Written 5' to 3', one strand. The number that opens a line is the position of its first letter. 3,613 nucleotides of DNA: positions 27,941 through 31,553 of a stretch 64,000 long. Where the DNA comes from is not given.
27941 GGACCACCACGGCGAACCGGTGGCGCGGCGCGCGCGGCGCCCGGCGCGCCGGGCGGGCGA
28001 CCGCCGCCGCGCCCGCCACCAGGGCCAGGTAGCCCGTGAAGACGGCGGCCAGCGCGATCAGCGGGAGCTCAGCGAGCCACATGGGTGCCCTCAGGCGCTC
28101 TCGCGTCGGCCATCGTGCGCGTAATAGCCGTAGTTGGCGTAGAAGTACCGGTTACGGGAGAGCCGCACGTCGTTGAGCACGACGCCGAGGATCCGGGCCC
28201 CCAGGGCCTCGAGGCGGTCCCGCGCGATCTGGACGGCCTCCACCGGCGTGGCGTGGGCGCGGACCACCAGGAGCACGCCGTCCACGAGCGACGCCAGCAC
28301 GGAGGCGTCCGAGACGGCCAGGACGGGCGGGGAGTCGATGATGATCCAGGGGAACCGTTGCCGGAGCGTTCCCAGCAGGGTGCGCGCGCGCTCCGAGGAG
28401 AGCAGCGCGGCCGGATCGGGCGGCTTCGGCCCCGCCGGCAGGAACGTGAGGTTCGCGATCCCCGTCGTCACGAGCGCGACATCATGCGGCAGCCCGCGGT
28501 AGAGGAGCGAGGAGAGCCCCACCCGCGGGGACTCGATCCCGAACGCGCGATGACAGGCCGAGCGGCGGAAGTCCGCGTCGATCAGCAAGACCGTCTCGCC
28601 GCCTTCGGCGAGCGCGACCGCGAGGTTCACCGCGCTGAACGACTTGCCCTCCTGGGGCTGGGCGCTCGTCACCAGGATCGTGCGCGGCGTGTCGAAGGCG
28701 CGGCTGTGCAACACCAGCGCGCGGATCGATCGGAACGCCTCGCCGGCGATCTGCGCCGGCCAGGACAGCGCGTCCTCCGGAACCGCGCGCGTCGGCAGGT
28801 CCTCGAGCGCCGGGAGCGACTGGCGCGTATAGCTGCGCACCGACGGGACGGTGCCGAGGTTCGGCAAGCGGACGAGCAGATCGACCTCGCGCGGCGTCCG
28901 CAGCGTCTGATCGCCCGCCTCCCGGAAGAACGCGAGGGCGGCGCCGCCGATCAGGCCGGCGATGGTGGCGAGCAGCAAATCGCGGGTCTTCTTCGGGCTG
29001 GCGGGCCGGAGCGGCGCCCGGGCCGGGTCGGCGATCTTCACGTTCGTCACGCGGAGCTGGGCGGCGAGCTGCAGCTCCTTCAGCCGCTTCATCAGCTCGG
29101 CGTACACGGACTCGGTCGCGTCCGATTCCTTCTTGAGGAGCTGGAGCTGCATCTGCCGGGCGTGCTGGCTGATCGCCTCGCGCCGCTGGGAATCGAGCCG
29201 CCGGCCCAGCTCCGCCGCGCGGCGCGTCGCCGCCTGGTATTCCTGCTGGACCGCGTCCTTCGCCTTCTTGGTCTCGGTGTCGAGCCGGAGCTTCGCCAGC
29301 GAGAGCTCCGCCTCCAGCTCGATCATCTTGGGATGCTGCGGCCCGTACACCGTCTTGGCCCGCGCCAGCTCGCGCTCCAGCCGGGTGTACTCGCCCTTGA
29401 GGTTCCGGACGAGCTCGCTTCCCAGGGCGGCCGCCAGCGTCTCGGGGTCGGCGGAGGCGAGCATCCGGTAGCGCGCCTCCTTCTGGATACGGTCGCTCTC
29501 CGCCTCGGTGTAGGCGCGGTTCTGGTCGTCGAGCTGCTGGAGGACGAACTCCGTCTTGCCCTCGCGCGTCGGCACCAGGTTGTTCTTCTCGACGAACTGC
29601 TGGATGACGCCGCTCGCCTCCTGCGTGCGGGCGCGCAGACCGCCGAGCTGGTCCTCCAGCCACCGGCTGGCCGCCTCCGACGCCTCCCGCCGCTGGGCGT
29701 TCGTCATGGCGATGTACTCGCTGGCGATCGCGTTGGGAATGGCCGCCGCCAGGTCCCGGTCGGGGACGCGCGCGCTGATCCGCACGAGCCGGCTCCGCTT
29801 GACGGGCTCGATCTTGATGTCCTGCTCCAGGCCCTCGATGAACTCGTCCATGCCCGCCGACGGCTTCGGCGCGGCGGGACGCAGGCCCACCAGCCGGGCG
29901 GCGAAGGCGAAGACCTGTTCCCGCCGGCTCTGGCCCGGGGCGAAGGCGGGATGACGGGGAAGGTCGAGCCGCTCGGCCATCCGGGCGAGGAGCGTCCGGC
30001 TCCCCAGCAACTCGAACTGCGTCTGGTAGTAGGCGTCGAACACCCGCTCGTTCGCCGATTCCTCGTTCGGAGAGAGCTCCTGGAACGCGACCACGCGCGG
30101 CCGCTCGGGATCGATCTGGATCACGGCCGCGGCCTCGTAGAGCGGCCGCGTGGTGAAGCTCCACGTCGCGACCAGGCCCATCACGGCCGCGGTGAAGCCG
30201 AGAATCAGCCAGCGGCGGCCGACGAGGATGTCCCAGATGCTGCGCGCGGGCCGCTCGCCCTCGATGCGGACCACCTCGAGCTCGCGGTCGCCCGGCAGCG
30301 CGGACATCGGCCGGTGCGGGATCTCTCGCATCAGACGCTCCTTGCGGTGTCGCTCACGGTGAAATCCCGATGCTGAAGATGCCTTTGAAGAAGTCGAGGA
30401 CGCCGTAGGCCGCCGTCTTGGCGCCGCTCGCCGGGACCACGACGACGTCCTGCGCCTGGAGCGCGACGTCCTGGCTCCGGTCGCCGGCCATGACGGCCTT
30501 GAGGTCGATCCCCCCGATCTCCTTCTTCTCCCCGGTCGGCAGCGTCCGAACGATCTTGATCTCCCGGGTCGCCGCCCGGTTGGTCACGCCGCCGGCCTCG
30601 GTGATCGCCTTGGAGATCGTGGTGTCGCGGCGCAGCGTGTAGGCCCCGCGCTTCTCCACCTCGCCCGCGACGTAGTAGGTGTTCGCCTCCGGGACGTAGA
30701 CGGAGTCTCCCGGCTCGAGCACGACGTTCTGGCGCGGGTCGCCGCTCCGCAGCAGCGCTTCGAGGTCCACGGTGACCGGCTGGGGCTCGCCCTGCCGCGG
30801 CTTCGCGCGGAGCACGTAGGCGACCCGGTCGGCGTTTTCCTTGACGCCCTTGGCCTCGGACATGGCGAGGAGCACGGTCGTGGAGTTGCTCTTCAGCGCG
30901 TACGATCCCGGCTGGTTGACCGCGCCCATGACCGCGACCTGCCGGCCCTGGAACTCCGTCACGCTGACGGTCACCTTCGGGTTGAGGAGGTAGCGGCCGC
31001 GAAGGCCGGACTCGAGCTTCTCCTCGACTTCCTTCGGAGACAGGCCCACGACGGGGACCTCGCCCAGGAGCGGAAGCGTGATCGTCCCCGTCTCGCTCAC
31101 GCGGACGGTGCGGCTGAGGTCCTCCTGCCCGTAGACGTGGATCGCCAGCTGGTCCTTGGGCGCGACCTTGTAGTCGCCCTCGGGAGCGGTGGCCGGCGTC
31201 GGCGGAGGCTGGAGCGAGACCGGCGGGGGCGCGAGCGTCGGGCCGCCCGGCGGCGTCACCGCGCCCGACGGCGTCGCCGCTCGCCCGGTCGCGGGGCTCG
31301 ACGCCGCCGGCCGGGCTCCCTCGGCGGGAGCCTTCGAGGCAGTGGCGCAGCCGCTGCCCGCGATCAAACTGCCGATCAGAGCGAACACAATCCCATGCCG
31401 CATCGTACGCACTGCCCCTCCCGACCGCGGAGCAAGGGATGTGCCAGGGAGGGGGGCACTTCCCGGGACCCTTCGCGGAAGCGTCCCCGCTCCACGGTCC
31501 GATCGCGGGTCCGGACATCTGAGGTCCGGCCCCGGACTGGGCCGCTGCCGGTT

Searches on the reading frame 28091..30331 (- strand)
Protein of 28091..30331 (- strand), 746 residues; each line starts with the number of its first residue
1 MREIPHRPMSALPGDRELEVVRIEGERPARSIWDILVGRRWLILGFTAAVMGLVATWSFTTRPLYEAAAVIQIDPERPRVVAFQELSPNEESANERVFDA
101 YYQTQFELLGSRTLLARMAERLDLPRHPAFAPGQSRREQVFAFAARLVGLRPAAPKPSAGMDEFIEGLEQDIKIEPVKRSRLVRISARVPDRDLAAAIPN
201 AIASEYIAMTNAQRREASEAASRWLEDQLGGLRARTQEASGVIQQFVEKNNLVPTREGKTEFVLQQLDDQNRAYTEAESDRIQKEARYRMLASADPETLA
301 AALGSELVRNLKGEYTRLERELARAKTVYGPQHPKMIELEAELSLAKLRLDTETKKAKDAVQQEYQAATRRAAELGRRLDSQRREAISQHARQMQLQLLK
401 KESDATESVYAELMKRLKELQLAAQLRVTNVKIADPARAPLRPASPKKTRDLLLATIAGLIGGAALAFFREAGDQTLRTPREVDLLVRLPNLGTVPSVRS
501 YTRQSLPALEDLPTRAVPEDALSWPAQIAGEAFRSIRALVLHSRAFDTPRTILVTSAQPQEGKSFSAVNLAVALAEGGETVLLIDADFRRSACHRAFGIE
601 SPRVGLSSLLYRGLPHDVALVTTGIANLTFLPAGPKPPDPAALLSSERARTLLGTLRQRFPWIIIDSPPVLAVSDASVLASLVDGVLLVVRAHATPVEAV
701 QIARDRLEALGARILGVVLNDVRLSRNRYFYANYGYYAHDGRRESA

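Call 6: search_protein_families(library=pfam, proteins=[window:28091-30331:-], max_evalue=0.001)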
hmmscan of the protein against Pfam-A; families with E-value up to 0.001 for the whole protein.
window:28091-30331:- (746 aa): 5 families
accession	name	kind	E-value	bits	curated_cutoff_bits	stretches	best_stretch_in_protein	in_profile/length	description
PF13807.11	GNVR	-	1.5e-13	50.9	27.7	1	398-472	8-82/82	G-rich domain on putative tyrosine kinase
PF01656.29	CbiA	-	6.1e-08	33.1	25.4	1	553-725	2-86/125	CobQ/CobB/MinD/ParA nucleotide binding domain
PF02706.20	Wzz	-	8.3e-08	32.9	25.5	1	32-120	8-89/91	Chain length determinant protein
PF13614.12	AAA_31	-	1.6e-07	31.9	27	1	561-694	13-151/177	AAA domain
PF10609.15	ParA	-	1.7e-07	31.4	27.1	1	550-720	4-173/246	NUBPL iron-transfer P-loop NTPase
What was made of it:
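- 26096..31403 (-): Minus arm: wza (30354-31403), wzc PCP/BY-kinase (28091-30331), GT2 (26868-28082), PHPT (26096 to about 26830). Pfam, call 6.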

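Call 47: search_protein_families(library=ncbifam, proteins=[window:28091-30331:-], max_evalue=0.00001)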
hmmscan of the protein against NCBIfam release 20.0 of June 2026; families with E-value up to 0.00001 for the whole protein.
window:28091-30331:- (746 aa): 12 families
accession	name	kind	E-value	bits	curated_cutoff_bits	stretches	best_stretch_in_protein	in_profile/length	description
TIGR01005.1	eps_transp_fam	subfamily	2.2e-81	274.2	411.7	1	33-734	10-731/754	exopolysaccharide transport protein family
NF008568.0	PRK11519.1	equivalog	1.4e-51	175.6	1068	1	391-741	367-715/720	tyrosine-protein kinase Wzc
NF007350.0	PRK09841.1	equivalog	2.6e-49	168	1248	1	381-739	359-720/726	tyrosine-protein kinase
TIGR01007.1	eps_fam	subfamily_domain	3.4e-49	167.2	108.05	1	531-735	1-204/204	polysaccharide biosynthesis tyrosine autokinase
TIGR03018.1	pepcterm_TyrKin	hypoth_equivalog_domain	1e-43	149.1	230.65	1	530-720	12-207/207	XrtA-associated tyrosine autokinase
TIGR03017.1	EpsF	equivalog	1.6e-41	142.5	422.75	1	166-495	117-443/444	chain length determinant protein EpsF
TIGR03029.1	EpsG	equivalog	2.3e-32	112.3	313.8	1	525-721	79-274/274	chain length determinant protein tyrosine kinase EpsG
TIGR03007.1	pepcterm_ChnLen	equivalog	9.6e-31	106.5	278.85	1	159-504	100-469/498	XrtA system polysaccharide chain length determinant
TIGR01969.1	minD_arch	subfamily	1.6e-10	40.6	201.75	1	550-723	1-171/251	cell division ATPase MinD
TIGR01006.1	polys_exp_MPA1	subfamily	2.6e-10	40.1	296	1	387-497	114-223/226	CspC family polysaccharide chain length determinant protein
TIGR01968.1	minD_bact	equivalog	1.8e-07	30.7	212.9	1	551-674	3-126/261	septum site-determining protein MinD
NF041546.1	ParA_partition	equivalog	5.3e-07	29.4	180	0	562-594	12-44/203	ParA family partition ATPase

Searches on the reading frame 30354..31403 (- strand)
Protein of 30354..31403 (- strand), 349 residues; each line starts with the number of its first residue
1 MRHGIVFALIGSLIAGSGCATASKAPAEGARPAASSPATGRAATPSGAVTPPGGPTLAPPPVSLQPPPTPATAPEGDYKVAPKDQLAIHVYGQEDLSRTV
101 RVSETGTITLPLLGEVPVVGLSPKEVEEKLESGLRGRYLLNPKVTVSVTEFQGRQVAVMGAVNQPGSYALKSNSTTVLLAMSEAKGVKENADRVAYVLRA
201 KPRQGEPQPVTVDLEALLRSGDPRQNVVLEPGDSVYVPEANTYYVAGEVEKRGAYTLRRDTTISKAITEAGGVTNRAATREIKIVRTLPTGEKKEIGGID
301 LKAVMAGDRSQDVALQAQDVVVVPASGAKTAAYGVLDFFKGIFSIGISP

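Call 6: search_protein_families(library=pfam, proteins=[window:30354-31403:-], max_evalue=0.001)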
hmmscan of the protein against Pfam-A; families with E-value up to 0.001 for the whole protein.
window:30354-31403:- (349 aa): 3 families
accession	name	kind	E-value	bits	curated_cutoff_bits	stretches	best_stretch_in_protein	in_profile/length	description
PF02563.21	Poly_export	-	4.9e-24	84.7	28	1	74-149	3-77/77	Polysaccharide biosynthesis/export protein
PF22461.2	SLBB_2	-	1.2e-21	77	27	2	155-237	2-79/79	SLBB domain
PF10531.15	SLBB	-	1.5e-18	66.8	27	2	243-292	2-49/55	SLBB domain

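Call 9: find_related_loci(query=window:30354-31403:-, collection=genome_contigs, flank=6000)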
Query window:30354-31403:- (349 aa) in genome_contigs; peptide patterns used: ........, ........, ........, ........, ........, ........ (x = any residue, [..] = any of these).
373 stretches matched a pattern; 2 encode a relative of the query (tblastn E <= 1e-3); 2 distinct loci.
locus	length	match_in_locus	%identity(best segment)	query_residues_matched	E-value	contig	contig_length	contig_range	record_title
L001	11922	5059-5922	75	57-349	2e-144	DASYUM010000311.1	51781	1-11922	MAG TPA_asm: Candidatus Methylomirabilota bacterium isolate SMAG_U4595 k141_135508, whole genome shotgun sequence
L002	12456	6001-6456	35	73-293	6e-20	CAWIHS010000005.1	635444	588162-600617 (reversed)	MAG: uncultured Gammaproteobacteria bacterium isolate MFD03804.bin.1.238 genome assembly, contig: contig_3314, whole gen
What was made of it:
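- Tried and rejected: The genome_contigs scan with Wza gave only one true relative, L001, plus one distant hit (call 9).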

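Call 22: find_related_loci(query=A2, collection=metagenome_contigs, flank=10000)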
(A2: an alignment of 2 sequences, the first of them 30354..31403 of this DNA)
Query A2 (349 aa) in metagenome_contigs; peptide patterns used: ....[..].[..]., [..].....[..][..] (x = any residue, [..] = any of these).
600 stretches matched a pattern, but none encodes a relative of the query by tblastn (E <= 1e-3).
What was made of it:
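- Tried and rejected: The first metagenome scan, using a two-sequence Wza alignment, found nothing (call 22).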

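Call 47: search_protein_families(library=ncbifam, proteins=[window:30354-31403:-], max_evalue=0.00001)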
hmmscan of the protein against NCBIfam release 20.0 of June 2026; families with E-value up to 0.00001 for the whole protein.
window:30354-31403:- (349 aa): 4 families
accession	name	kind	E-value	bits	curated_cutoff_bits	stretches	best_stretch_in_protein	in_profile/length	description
TIGR03028.1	EpsE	equivalog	6.7e-50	169.6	262.65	1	77-298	1-220/239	polysaccharide export protein EpsE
TIGR03027.2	pepcterm_export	equivalog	1.1e-41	142.4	180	2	77-240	2-167/169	XrtA/PEP-CTERM system exopolysaccharide export protein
NF041843.1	EpsY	equivalog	2e-28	99.1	320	1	72-237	47-210/211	exopolysaccharide export protein EpsY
NF011658.0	PRK15078.1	subfamily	2.3e-27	95.7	333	1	101-257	119-271/380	polysaccharide export protein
